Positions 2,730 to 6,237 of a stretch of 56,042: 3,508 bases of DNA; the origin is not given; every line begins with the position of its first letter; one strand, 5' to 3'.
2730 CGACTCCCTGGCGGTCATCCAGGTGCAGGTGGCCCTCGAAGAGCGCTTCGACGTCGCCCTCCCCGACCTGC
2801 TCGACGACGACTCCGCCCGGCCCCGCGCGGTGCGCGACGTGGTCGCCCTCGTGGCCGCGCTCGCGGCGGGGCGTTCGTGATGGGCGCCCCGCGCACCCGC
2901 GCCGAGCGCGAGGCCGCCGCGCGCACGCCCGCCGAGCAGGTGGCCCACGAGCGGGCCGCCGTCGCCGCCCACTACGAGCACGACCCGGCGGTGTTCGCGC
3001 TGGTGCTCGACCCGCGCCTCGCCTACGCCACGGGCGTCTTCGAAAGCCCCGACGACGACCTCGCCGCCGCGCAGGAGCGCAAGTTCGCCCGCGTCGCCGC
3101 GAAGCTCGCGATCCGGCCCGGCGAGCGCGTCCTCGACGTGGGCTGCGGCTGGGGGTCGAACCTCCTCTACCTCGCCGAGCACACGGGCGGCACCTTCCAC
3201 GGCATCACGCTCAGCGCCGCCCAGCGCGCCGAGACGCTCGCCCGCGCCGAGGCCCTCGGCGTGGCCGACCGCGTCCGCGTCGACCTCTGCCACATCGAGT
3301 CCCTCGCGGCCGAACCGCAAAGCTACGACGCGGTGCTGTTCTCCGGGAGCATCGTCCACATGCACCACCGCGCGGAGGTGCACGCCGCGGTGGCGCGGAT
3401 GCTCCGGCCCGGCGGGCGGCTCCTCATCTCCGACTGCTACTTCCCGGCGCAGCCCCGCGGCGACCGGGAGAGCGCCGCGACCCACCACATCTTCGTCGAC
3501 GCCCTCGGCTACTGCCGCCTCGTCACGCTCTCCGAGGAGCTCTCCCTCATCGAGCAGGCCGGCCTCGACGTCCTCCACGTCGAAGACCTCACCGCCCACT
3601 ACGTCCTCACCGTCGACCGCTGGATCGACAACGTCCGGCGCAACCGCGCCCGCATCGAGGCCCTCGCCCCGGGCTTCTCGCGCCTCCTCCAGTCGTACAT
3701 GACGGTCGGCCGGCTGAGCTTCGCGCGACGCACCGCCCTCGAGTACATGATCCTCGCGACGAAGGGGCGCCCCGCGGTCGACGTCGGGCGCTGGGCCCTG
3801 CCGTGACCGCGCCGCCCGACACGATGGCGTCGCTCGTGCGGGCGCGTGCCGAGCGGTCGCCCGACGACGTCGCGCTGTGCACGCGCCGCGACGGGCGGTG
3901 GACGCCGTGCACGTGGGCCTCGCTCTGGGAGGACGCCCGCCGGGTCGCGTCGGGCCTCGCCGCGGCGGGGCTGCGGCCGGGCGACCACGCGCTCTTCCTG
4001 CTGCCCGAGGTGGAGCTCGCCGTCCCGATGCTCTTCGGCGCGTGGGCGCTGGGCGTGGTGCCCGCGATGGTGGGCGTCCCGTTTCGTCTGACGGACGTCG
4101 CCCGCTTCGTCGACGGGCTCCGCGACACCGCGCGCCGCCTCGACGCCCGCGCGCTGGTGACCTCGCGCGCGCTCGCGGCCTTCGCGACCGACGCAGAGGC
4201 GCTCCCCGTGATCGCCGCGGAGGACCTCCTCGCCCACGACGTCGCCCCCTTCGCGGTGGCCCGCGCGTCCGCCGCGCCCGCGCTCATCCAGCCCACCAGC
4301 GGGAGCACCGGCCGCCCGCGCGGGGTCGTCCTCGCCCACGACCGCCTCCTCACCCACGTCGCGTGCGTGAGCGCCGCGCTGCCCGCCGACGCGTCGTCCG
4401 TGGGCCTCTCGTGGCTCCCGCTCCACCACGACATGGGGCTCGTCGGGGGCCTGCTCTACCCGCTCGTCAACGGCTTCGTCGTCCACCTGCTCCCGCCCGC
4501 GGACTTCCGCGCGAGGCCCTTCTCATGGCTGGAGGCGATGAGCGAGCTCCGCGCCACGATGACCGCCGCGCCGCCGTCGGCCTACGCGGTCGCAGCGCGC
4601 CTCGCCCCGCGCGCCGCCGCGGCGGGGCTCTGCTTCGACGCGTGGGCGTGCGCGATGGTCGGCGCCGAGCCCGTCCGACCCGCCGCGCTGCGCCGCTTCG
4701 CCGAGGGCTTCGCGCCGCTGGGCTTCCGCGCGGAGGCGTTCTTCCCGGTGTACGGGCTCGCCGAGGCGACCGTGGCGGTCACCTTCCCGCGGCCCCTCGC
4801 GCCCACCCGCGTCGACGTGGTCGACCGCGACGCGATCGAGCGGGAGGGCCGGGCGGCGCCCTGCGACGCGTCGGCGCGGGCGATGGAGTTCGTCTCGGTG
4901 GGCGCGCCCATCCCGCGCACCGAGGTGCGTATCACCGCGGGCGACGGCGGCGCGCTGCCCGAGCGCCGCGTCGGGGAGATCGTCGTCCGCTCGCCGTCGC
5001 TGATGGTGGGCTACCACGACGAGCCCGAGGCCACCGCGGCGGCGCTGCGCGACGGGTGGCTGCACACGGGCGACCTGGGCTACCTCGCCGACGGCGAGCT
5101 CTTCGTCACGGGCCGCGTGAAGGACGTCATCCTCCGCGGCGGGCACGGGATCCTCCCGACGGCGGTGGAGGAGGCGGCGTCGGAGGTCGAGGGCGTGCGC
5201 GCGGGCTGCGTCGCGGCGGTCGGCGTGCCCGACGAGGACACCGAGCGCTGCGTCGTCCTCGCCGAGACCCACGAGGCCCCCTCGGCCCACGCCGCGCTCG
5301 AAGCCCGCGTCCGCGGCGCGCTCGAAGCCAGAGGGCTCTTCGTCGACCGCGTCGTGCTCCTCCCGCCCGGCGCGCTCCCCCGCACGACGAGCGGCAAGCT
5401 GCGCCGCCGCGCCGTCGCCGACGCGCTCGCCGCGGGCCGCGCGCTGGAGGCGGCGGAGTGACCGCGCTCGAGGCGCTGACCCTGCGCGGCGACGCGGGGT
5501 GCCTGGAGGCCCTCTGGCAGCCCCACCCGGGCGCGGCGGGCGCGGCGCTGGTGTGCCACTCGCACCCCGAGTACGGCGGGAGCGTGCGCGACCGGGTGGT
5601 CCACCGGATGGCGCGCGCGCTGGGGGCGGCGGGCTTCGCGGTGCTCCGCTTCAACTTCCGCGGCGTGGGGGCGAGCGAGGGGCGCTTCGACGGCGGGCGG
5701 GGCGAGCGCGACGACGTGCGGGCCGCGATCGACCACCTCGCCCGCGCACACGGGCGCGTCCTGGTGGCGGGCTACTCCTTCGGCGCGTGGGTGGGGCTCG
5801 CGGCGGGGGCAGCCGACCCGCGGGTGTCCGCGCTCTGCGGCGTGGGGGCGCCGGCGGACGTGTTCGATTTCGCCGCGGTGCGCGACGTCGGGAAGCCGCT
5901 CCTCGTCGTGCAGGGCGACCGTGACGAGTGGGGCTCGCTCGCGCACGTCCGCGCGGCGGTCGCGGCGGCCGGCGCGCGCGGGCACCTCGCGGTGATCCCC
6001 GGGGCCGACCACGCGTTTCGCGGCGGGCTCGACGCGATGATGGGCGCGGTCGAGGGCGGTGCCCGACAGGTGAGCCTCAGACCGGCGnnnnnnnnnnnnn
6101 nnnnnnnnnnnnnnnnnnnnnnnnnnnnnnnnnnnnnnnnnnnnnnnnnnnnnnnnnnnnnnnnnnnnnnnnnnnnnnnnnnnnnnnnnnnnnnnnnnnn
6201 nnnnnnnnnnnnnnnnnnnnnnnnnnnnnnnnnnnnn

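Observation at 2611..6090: Translationally coupled ACP / CFA-synthase-like methyltransferase / fatty-acyl-AMP-ligase / alpha/beta-hydrolase cassette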

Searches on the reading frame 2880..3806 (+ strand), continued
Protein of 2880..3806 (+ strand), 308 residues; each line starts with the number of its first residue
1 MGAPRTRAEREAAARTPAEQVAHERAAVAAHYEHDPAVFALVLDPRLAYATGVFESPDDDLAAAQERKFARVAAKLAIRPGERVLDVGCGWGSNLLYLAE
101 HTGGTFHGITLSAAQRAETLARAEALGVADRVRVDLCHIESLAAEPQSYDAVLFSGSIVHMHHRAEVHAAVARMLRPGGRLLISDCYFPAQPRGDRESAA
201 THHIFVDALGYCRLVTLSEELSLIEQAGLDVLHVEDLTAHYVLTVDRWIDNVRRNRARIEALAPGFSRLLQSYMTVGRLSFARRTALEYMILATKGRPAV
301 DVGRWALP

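Call 84: find_encoding_contigs(protein=P0131, flank=10000, max_places=3)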
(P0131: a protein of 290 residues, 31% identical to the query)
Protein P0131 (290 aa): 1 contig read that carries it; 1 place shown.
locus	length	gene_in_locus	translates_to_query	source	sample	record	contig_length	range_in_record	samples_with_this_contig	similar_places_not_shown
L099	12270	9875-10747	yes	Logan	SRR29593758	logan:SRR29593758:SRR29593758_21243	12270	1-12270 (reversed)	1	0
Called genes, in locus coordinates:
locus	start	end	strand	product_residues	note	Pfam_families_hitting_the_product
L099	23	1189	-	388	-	PF25919:BSH_CusB (faint), PF25917:BSH_RND, PF25984:BSH_YknX (weak), PF25954:Beta-barrel_RND_2 (weak), PF25990:Beta-barrel_YknX (weak)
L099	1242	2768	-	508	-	PF00474:SSF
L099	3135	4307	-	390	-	PF04069:OpuAC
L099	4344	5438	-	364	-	-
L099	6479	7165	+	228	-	PF04367:DUF502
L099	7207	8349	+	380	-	PF00583:Acetyltransf_1 (faint)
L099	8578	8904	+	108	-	PF00550:PP-binding (weak)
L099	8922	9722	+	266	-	-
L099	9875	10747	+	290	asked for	PF02353:CMAS, PF13489:Methyltransf_23, PF13847:Methyltransf_31, PF08241:Methyltransf_11, PF08242:Methyltransf_12, PF13649:Methyltransf_25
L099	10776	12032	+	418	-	PF00109:ketoacyl-synt, PF00108:Thiolase_N (weak), PF02801:Ketoacyl-synt_C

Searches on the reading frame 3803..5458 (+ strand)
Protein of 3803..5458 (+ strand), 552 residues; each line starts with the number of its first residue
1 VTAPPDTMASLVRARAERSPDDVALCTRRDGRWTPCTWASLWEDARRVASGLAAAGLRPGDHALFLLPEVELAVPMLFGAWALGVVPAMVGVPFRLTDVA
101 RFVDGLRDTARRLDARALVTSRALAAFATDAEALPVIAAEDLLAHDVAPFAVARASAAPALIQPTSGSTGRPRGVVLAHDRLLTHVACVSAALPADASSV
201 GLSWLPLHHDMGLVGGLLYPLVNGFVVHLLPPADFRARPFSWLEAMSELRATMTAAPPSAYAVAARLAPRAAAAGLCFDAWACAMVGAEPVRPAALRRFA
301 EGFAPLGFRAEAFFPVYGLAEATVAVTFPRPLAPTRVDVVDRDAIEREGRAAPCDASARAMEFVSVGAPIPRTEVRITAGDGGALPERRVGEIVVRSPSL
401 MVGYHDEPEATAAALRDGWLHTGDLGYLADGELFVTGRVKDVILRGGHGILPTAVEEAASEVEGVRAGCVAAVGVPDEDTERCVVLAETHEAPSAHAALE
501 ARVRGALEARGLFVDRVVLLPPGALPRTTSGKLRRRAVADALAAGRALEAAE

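Call 4: search_protein_families(library=pfam, proteins=[window:3803-5458:+], max_evalue=0.01)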
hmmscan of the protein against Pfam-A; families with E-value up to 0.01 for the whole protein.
window:3803-5458:+ (552 aa): 2 families
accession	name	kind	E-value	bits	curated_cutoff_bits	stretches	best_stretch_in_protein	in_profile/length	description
PF00501.34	AMP-binding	-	3.7e-54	184.4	29.9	1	13-405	2-384/384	AMP-binding enzyme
PF13193.12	AMP-binding_C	-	0.0031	18.8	24.5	1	455-532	2-76/76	AMP-binding enzyme C-terminal domain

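Call 5: search_protein_families(library=ncbifam, proteins=[window:3803-5458:+], max_evalue=0.01)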
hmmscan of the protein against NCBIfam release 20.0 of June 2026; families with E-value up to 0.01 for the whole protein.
window:3803-5458:+ (552 aa): 103 families (the best 25 are shown)
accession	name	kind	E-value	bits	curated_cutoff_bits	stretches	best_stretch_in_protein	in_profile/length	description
NF005850.0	PRK07768.1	subfamily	2.2e-121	405.8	572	1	27-541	21-542/545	long-chain-fatty-acid--CoA ligase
NF006624.1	PRK09192.1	subfamily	2e-111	373.2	600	1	36-541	45-559/567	fatty acyl-AMP ligase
NF004510.0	PRK05851.1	equivalog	5.6e-93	311.9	621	1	7-544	3-522/525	long-chain-fatty acid--ACP ligase MbtM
NF004282.0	PRK05691.1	subfamily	1.9e-84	283.1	4090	1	5-546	8-562/4334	non-ribosomal peptide synthase/polyketide synthase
NF004509.1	PRK05850.1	subfamily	2e-79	267.4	775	1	7-540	4-566/578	fatty-acid--AMP ligase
NF038337.1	FAAL_FadD21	exception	1.6e-71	241.6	1100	1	8-540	6-567/579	fatty-acid--AMP ligase FAAL21/FadD21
NF040633.1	FadD32_Coryne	exception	1.2e-66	225.3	875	1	148-539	192-609/614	FadD32-like long-chain-fatty-acid--AMP ligase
NF009124.0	PRK12476.1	subfamily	1.5e-63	214.9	922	1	36-540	69-602/612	fatty acyl-AMP ligase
NF038339.3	FAAL_FadD32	equivalog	2.3e-61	207.7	975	2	25-484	42-527/625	long-chain-fatty-acid--AMP ligase FadD32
NF038338.1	FAAL_FadD28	exception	5.9e-59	199.9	1100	1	29-539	32-567/580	fatty-acid--AMP ligase FAAL28/FadD28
NF004837.0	PRK06187.1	subfamily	7.6e-57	192.7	476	1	4-545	6-525/531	long-chain-fatty-acid--CoA ligase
NF004114.0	PRK05605.1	equivalog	2.4e-43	148.3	766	2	365-544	392-571/575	long-chain-fatty-acid--CoA ligase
NF005714.0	PRK07529.1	subfamily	2.1e-39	135.4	632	2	157-541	218-580/640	acyl-CoA synthetase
NF004511.1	PRK05852.1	equivalog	8e-39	133.6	650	1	9-541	2-503/505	FadD7 family fatty acid--CoA ligase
NF006182.0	PRK08316.1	subfamily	2.8e-38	131.7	663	2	362-541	339-516/523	fatty acyl-CoA synthetase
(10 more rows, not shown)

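Call 13: search_solved_structures(query=window:3803-5458:+, max_evalue=1e-20, show_alignments=1)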
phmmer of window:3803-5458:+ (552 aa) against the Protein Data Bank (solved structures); distinct sequences matched with E-value up to 1e-20: 42.
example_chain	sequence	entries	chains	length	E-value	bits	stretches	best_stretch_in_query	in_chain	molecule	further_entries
3pbk_A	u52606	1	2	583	2.4e-69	237.6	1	48-536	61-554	Fatty Acyl-Adenylate Ligase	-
7r7g_A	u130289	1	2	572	2.3e-67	231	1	34-539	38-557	Polyketide synthase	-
7r7e_A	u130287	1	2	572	4.2e-67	230.1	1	34-539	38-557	Polyketide synthase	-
7r7f_A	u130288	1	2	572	4.4e-67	230.1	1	34-539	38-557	Polyketide synthase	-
3kxw_A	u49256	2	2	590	4.6e-63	216.8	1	8-536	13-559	Saframycin Mx1 synthetase B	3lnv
6ulx_A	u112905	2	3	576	2.6e-57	197.8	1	37-547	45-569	Amino acid adenylation domain-containing protein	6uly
5d6j_A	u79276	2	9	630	3.5e-56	194.1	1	25-545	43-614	Acyl-CoA synthase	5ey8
5icr_A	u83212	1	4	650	4.1e-56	193.9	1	25-545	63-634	Acyl-CoA synthase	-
6ulw_A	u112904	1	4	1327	5.1e-56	193.5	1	37-537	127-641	Amino acid adenylation domain-containing protein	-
8hd4_A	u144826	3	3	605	4e-49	170.8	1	31-536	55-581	Long-chain-fatty-acid--AMP ligase FadD23 | Fatty-acid-CoA ligase FadD23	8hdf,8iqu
5ey9_A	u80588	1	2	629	9.5e-48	166.3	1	25-545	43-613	Long-chain-fatty-acid--AMP ligase FadD32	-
7wua_A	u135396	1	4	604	1e-47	166.1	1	154-537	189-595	Acyl-CoA synthase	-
5hm3_A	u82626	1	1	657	1.5e-46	162.3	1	26-482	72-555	Long-chain-fatty-acid--AMP ligase FadD32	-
5d6n_A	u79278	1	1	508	5.8e-43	150.5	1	25-439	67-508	Acyl-CoA synthase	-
4r0m_B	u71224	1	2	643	1.1e-39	139.7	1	36-537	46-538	McyG protein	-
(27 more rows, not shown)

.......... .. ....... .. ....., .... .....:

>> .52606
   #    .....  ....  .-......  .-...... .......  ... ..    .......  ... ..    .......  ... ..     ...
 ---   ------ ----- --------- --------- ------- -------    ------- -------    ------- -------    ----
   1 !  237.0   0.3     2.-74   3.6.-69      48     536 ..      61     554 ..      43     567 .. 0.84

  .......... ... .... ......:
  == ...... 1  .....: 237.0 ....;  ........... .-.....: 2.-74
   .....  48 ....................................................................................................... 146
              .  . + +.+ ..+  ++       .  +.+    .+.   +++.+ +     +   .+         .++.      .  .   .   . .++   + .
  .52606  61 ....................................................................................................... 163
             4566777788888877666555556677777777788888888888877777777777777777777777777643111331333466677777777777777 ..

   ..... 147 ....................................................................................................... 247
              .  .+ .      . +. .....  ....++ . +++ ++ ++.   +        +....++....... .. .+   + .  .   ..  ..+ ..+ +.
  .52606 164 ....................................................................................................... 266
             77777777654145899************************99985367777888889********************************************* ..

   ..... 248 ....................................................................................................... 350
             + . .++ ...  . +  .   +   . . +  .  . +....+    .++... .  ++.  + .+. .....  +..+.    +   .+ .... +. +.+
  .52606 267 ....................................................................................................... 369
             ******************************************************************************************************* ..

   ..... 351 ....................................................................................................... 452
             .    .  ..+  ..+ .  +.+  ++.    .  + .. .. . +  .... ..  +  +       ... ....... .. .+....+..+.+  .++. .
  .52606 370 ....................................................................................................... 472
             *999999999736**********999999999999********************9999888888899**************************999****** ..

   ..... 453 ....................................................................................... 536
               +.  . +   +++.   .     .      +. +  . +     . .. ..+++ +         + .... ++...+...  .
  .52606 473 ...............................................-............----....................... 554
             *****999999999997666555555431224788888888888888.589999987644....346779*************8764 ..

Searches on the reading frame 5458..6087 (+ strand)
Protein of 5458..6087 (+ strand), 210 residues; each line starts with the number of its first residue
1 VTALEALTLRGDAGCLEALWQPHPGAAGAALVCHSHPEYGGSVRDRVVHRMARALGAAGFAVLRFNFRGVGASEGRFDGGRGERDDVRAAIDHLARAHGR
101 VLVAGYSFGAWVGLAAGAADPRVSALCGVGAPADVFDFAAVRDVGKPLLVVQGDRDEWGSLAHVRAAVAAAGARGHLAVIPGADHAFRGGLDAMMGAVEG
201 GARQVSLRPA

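Call 4: search_protein_families(library=pfam, proteins=[window:5458-6087:+], max_evalue=0.01)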
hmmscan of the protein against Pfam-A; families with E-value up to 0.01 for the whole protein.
window:5458-6087:+ (210 aa): 7 families
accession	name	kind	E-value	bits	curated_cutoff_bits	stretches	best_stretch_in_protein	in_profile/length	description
PF20408.4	Abhydrolase_11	-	1.8e-10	41.3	27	1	43-188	15-168/193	Alpha/beta hydrolase domain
PF12146.15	Hydrolase_4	-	1.1e-09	38.4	27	1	48-130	20-108/239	Serine aminopeptidase, S33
PF02129.25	Peptidase_S15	-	2.2e-08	34.6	23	1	44-137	36-134/262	X-Pro dipeptidyl-peptidase (S15 family)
PF01738.24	DLH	-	1.7e-06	28.3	21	1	85-188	79-189/217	Dienelactone hydrolase family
PF12697.13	Abhydrolase_6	-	2.7e-06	28.7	26.3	1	48-135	17-100/217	Alpha/beta hydrolase family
PF00561.26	Abhydrolase_1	-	5.9e-06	26.6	25.8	1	32-145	5-118/245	alpha/beta hydrolase fold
PF00326.27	Peptidase_S9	-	0.0074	16.2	22.6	0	55-119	10-84/213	Prolyl oligopeptidase family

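Call 5: search_protein_families(library=ncbifam, proteins=[window:5458-6087:+], max_evalue=0.01)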
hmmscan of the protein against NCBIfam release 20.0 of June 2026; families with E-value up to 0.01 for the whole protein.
window:5458-6087:+ (210 aa): 6 families
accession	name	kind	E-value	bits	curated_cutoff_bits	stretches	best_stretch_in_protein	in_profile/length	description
NF058544.1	IVPilMotSglTMyx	equivalog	1.2e-20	74.3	300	1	29-199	33-201/210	type IV pili motility protein SglT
TIGR03100.1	hydr1_PEP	hypoth_equivalog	8.7e-11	41.6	168.45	1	41-101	41-99/274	hydrolase 1, exosortase A system-associated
TIGR00976.1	CocE_NonD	subfamily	1.3e-07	31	66.3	1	45-142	39-141/550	CocE/NonD family hydrolase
NF051488.1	bifunc_PcaDC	exception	2.5e-06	26.9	390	1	50-127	30-107/375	bifunctional 3-oxoadipate enol-lactonase/4-carboxymuconolactone decarboxylase PcaDC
NF047920.1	lactonase_UilS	equivalog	2.7e-06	27.3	400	1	30-127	27-126/285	UilS family quorum-quenching N-acyl-homoserine lactonase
TIGR03101.1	hydr2_PEP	hypoth_equivalog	0.00012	21.7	202.75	1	8-114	4-114/266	hydrolase 2, exosortase A system-associated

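Call 63: search_solved_structures(query=window:5458-6087:+, max_evalue=0.01, show_alignments=1)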
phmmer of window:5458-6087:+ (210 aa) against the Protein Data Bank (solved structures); distinct sequences matched with E-value up to 0.01: 23.
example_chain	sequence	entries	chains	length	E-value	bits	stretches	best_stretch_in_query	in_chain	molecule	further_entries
3trd_A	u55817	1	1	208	1.7e-32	116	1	7-191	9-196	Alpha/beta hydrolase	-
2i3d_A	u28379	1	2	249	2.8e-32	115.3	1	8-199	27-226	Hypothetical protein Atu1826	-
2fuk_A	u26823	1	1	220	2e-29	105.9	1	4-204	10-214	XC6422 protein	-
5cml_A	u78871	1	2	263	4.9e-11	45.8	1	46-144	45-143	OsmC family protein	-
9wo1_A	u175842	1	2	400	1.5e-10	44.2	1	48-136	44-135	Osmotically inducible protein C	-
9pjb_A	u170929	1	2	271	2.8e-10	43.3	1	32-126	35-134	MHETase MHT043-5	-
9pid_A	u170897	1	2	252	1.4e-09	41.1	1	24-111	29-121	Alpha/beta fold hydrolase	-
9pir_A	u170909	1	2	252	1.4e-09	41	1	24-111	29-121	Alpha/beta fold hydrolase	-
9pic_A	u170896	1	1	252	1.6e-09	40.9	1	24-111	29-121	Alpha/beta fold hydrolase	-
7qjm_A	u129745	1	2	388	7.5e-09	38.7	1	46-132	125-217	alpha/beta-hydrolase (202)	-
8b4u_A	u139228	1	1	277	2.7e-06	30.3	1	43-124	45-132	Alpha/beta hydrolase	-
6ny9_B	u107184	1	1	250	6.1e-06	29.2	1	57-134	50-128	Mycophenolic acid acyl-glucuronide esterase, mitochondrial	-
8trf_A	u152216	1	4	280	6.4e-06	29.1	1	53-139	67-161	AB hydrolase-1 domain-containing protein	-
8yzn_A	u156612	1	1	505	9.5e-06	28.6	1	51-135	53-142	Lipase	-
8yzo_A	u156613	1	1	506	9.5e-06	28.6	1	51-135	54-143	Lipase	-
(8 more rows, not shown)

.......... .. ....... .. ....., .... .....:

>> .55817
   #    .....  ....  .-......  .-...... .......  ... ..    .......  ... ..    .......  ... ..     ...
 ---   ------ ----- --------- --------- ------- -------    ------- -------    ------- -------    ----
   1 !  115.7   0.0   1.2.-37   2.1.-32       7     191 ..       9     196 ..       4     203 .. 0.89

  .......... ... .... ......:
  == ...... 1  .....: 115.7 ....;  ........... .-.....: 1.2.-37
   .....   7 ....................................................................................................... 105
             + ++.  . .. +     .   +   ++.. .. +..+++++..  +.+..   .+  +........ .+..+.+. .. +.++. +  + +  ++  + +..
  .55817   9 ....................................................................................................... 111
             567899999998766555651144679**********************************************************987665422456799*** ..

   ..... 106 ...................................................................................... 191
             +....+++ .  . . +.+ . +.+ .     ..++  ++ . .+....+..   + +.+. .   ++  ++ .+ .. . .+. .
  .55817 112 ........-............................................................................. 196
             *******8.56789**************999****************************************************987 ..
